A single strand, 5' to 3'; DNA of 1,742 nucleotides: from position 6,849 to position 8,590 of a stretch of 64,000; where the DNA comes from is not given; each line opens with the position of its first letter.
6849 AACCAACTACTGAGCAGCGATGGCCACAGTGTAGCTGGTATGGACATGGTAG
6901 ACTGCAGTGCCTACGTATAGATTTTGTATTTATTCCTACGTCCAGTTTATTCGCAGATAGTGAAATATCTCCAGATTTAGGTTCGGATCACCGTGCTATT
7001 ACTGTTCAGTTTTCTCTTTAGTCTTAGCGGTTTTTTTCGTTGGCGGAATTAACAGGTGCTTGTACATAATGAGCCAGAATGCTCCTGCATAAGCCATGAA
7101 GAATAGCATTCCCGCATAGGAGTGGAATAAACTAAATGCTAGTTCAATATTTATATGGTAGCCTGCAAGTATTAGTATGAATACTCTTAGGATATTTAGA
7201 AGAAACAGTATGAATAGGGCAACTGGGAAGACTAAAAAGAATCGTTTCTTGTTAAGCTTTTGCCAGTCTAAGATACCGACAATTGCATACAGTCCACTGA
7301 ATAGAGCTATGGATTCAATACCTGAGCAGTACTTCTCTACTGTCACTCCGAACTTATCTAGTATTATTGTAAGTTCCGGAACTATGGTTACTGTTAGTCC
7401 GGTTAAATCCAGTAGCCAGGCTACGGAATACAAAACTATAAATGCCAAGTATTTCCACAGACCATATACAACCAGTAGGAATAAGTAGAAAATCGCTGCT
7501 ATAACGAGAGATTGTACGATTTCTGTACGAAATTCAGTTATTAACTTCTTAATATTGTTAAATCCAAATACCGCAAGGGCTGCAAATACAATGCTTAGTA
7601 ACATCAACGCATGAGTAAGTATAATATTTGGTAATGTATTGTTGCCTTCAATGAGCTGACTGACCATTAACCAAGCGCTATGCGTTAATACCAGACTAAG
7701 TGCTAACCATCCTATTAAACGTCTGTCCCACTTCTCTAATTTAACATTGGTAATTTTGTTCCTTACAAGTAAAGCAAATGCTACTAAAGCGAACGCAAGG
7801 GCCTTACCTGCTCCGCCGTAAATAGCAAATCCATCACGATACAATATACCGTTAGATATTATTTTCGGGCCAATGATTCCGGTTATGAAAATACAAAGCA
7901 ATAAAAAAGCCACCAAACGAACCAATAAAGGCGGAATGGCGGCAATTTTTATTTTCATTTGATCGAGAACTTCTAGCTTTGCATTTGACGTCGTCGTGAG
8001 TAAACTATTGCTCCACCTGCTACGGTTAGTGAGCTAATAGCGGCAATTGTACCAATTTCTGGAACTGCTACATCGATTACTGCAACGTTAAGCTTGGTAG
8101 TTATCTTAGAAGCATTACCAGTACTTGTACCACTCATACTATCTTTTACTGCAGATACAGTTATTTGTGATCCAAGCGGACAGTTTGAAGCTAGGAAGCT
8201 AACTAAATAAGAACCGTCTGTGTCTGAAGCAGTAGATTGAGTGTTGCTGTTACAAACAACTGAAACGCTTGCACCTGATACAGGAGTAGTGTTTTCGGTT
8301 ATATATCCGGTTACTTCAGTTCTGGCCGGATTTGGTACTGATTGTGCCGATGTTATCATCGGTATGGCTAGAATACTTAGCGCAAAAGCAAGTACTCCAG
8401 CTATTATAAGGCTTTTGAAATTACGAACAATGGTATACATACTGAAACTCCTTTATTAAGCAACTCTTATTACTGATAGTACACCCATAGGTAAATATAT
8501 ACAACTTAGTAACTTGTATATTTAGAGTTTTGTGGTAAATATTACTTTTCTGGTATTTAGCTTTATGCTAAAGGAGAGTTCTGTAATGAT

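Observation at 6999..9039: Exosortase/archaeosortase-family enzyme with two tandem VPEIG-CTERM cargo genes in a probable CPR bacterium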

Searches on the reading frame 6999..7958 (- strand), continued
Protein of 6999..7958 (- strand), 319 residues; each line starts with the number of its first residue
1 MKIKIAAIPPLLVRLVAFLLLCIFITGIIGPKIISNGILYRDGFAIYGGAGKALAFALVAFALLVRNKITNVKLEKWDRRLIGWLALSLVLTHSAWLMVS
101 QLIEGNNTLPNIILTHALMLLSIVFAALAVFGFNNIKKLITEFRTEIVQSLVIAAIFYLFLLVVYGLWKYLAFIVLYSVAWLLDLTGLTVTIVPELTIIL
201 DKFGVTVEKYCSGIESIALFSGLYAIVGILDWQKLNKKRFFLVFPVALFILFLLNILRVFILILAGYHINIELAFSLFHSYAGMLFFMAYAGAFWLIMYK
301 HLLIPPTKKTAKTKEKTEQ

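Call 47: predict_structure(alignment_id=A1)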
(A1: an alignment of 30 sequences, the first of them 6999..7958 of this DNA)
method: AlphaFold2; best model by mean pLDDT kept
length: 319 residues; sequences in the alignment: 30
mean_pLDDT: 86.2   pTM: 0.78
mean pLDDT of the five models: 86.2, 85.8, 84.8, 83.4, 82.4
residues with pLDDT >= 90: 186; 70-90: 88; 50-70: 37; < 50: 8
segments of 3 or more residues with pLDDT < 50: 1-7
pLDDT, mean of each block of 10 residues (from residue 1): 52 91 91 88 89 91 87 89 97 98 96 97 97 95 95 95 88 89 90 77 62 79 92 95 95 90 78 61 79 92 85 55
secondary structure, 60 per line:
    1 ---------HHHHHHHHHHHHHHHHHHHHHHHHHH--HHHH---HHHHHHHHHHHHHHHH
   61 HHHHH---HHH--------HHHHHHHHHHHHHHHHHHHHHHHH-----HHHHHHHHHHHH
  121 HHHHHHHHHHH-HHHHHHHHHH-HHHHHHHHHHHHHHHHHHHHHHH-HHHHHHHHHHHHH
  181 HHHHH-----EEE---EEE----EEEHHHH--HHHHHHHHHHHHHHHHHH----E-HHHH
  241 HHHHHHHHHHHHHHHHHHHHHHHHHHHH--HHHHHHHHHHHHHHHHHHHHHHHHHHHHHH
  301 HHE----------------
elements in order: H10-35 H38-41 H45-65 H80-103 H109-131 H133-142 H144-166 H168-185 E191-193 E197-199 E204-206 H207-210 H213-230 H237-268 H271-302

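Call 52: find_encoding_contigs(protein=P0004, flank=6000, max_places=2)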
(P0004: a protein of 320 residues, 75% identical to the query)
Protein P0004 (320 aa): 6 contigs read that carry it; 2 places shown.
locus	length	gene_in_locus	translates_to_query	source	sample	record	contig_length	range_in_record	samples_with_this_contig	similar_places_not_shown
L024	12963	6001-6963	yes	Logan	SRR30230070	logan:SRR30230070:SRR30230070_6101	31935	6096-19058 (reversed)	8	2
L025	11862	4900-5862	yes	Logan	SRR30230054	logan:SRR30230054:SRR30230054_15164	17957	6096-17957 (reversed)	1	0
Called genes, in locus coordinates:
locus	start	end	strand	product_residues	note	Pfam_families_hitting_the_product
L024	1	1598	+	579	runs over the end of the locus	PF01935:DUF87, PF12846:AAA_10, PF19044:P-loop_TraG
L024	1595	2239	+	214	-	PF01551:Peptidase_M23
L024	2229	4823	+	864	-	PF26449:DUF8128, PF01935:DUF87 (weak), PF10412:TrwB_AAD_bind (faint), PF12696:TraG-D_C (weak)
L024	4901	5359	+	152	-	-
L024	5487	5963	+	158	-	PF13620:CarboxypepD_reg (weak)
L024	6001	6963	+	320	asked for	PF09721:Exosortase_EpsH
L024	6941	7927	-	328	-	PF03372:Exo_endo_phos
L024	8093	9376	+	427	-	PF01943:Polysacc_synt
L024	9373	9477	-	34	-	-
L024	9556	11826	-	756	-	PF09971:DUF2206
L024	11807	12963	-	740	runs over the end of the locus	PF13439:Glyco_transf_4, PF13477:Glyco_trans_4_2, PF13579:Glyco_trans_4_4, PF20706:GT4-conflict, PF00534:Glycos_transf_1, PF13692:Glyco_trans_1_4, PF13524:Glyco_trans_1_2, PF13439:Glyco_transf_4, +2 more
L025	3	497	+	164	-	?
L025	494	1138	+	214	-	PF01551:Peptidase_M23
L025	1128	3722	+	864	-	PF26449:DUF8128, PF01935:DUF87 (weak), PF10412:TrwB_AAD_bind (faint), PF12696:TraG-D_C (weak)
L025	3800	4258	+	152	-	-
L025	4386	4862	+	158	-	PF13620:CarboxypepD_reg (weak)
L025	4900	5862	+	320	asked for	PF09721:Exosortase_EpsH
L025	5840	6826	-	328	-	PF03372:Exo_endo_phos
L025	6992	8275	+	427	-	PF01943:Polysacc_synt (weak)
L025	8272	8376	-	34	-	-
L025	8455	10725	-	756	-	PF09971:DUF2206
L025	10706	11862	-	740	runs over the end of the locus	PF13439:Glyco_transf_4, PF13477:Glyco_trans_4_2, PF13579:Glyco_trans_4_4, PF20706:GT4-conflict, PF00534:Glycos_transf_1, PF13692:Glyco_trans_1_4, PF13524:Glyco_trans_1_2, PF13439:Glyco_transf_4, +2 more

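Call 53: fold_search(model_id=the predicted structure, library=pdb)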
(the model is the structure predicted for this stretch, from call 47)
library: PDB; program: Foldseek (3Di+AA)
matches with E <= 10: 76; with E <= 0.001: 0
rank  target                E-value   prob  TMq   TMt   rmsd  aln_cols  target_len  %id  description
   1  8f7n                  3.7e-01  0.11  0.14  0.13  28.2       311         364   13  Crystal structure of chemoreceptor McpZ ligand sensing domain (released 2023-07-05)
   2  9a06_MODEL_1_A        1.5e+00  0.09  0.16  0.19  16.4       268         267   10  Rosetta docking models of human KCNQ1 channel with KCNE1 auxiliary protein (released 2020-10-08)
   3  8w8x_R                2.5e+00  0.07  0.17  0.20  17.7       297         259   12  Cryo-EM structure of beta-MSH-MC3R-Gs_Nb35 complex (released 2025-03-19)
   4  6iql_B                2.8e+00  0.03  0.12  0.12  24.2       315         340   11  Crystal structure of dopamine receptor D4 bound to the subtype-selective ligand, L745870 (released 2019-12-04)
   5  9s36_A                2.9e+00  0.05  0.13  0.13  19.4       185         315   14  Cryo-EM structure of Candida albicans Vrg4 bound to an inhibitory nanobody and GDP-Mannose. (released 2025-09-03)
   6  5wj9_A                3.0e+00  0.08  0.19  0.14  19.4       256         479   14  Human TRPML1 channel structure in agonist-bound open conformation (released 2017-10-18)
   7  3ma9_A                3.2e+00  0.20  0.19  0.28   9.4       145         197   15  Crystal structure of gp41 derived protein complexed with fab 8066 (released 2010-12-01)
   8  5i20_D                3.7e+00  0.06  0.15  0.16  19.8       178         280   16  Crystal structure of protein (released 2016-06-01)
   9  2wb7_A                3.8e+00  0.15  0.18  0.12  11.0       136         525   12  pT26-6p (released 2009-03-03)
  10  8i7o_Fl               4.0e+00  0.02  0.11  0.11  38.6       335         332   14  In situ structure of axonemal doublet microtubules in mouse sperm with 16-nm repeat (released 2023-10-11)
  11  9olk_A                4.4e+00  0.05  0.19  0.10  21.6       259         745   12  Structure of wild-type human TRPC3 (released 2026-03-25)
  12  9avi_A                4.4e+00  0.04  0.11  0.15  25.8       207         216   13  TolQ inner membrane protein from Acinetobacter baumannii (released 2025-01-22)
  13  5wiu                  4.6e+00  0.02  0.13  0.12  20.9       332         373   11  Structure of the human D4 Dopamine receptor in complex with Nemonapride (released 2017-10-18)
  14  9bia_A                4.8e+00  0.08  0.12  0.28   9.6       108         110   18  Cryo-EM structure of NINJ1 K45Q bound to Nb538 (released 2024-10-16)
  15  7pmx_A                4.8e+00  0.03  0.17  0.10  21.5       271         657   15  HsPepT1 bound to Ala-Phe in the outward facing open conformation (released 2021-10-20)
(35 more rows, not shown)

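Call 56: search_protein_families(library=ncbifam, alignment_id=A1, max_evalue=0.01)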
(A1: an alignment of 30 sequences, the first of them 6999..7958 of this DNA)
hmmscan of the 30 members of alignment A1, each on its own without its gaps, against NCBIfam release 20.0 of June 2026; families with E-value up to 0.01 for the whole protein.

A. member 1, window:6999-7958:- (319 aa): 6 families
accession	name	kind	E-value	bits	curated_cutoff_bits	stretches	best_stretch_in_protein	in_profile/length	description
TIGR04162.1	exo_VPEID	exception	1.1e-22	80.7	150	1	102-299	100-300/516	exosortase E/protease, VPEID-CTERM system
TIGR04178.1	exo_archaeo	signature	4.7e-15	55.7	23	1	205-298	1-92/97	exosortase/archaeosortase family protein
TIGR02602.1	8TM_EpsH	subfamily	2e-09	37.3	105.55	1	76-297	33-236/241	exosortase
NF035943.2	exosort_XrtV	exception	4.6e-08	32.7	313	1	73-289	56-254/270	exosortase V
TIGR03109.2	exosort_XrtA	exception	3.9e-07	29.7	208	1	84-295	62-253/261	exosortase A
NF046081.1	exosort_XrtX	exception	5.3e-06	26.4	170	1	146-299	3-159/168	exosortase X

B. families by the number of members that match (of 30 scanned): 16 families
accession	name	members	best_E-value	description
TIGR04162.1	exo_VPEID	30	2.7e-23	exosortase E/protease, VPEID-CTERM system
TIGR04178.1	exo_archaeo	30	2.1e-17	exosortase/archaeosortase family protein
TIGR02602.1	8TM_EpsH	30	5.2e-13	exosortase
TIGR03109.2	exosort_XrtA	30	3.8e-11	exosortase A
NF046081.1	exosort_XrtX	30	1.4e-09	exosortase X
NF035943.2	exosort_XrtV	29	1.9e-09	exosortase V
TIGR04489.1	exosort_XrtO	20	1.3e-06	exosortase O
TIGR03762.1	archaeo_artC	18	1.9e-12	archaeosortase C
TIGR04125.1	exosort_PGF_TRM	11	4.5e-07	archaeosortase A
TIGR03113.1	exosort_XrtB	9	0.00011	exosortase B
TIGR04151.1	exosort_VPDSG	4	5e-06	VPDSG-CTERM-specific exosortase XrtC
TIGR04124.1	archaeo_artE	2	0.0028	archaeosortase family protein ArtE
TIGR03110.1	exosort_Gpos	1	0.00053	exosortase family protein XrtG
NF008604.1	PRK11573.1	1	0.0007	hypothetical protein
TIGR04300.1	exosort_XrtM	1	0.009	exosortase family protein XrtM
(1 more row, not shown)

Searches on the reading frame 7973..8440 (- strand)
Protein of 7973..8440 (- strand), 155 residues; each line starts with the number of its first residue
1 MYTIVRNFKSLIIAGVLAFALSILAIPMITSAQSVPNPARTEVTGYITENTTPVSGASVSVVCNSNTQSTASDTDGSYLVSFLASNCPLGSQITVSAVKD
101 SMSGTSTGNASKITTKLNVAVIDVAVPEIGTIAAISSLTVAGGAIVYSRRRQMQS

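Call 3: search_protein_families(library=ncbifam, proteins=[window:7973-8440:-], max_evalue=1)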
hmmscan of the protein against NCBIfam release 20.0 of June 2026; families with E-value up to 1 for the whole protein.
window:7973-8440:- (155 aa): 4 families
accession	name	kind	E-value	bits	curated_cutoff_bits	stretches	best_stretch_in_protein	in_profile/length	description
TIGR04056.1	OMP_RagA_SusC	subfamily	0.018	13.3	368.25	1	42-81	2-40/981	SusC/RagA family TonB-linked outer membrane protein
NF033800.1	quorum_NprX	equivalog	0.05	13.3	75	1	130-148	7-25/43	quorum-signaling peptide NprX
NF045529.2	Heimdall-CTERM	domain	0.54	10.8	24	1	131-151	7-25/26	Heimdall-CTERM domain-containing surface protein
NF058582.1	Microco_LAVTG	domain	0.56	10.4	27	1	138-152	20-34/34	LAVTG motif-containing sortase-dependent surface protein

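Call 4: search_protein_families(library=pfam, proteins=[window:7973-8440:-], max_evalue=1)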
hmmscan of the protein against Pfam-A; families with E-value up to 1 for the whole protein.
window:7973-8440:- (155 aa): 4 families
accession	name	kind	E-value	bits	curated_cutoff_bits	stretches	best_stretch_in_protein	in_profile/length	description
PF13620.12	CarboxypepD_reg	-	0.00045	21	32.3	1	43-87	2-48/82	Carboxypeptidase regulatory-like domain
PF13715.12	CarbopepD_reg_2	-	0.0025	18.3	32.2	1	43-81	1-39/88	CarboxypepD_reg-like domain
PF20598.4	DUF6795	-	0.2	12.4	27.4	1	43-77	1-40/103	Domain of unknown function (DUF6795)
PF13840.12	ACT_7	-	0.64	10.4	27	0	92-124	6-38/65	ACT domain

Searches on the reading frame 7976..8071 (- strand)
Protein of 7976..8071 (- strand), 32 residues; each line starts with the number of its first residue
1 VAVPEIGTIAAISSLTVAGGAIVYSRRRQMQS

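Call 22: search_protein_families(library=ncbifam, proteins=[window:7976-8071:-], max_evalue=10)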
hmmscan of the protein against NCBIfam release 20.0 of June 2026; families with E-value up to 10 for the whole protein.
seq(32 aa): 4 families
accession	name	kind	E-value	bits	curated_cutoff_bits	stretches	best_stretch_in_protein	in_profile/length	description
NF045529.2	Heimdall-CTERM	domain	0.017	15.5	24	1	8-28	7-25/26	Heimdall-CTERM domain-containing surface protein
NF033800.1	quorum_NprX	equivalog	0.019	14.6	75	1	7-26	7-26/43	quorum-signaling peptide NprX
NF058582.1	Microco_LAVTG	domain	0.023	14.8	27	1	15-29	20-34/34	LAVTG motif-containing sortase-dependent surface protein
TIGR02595.1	PEP_CTERM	domain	0.15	13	16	1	3-29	1-24/24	PEP-CTERM sorting domain-containing protein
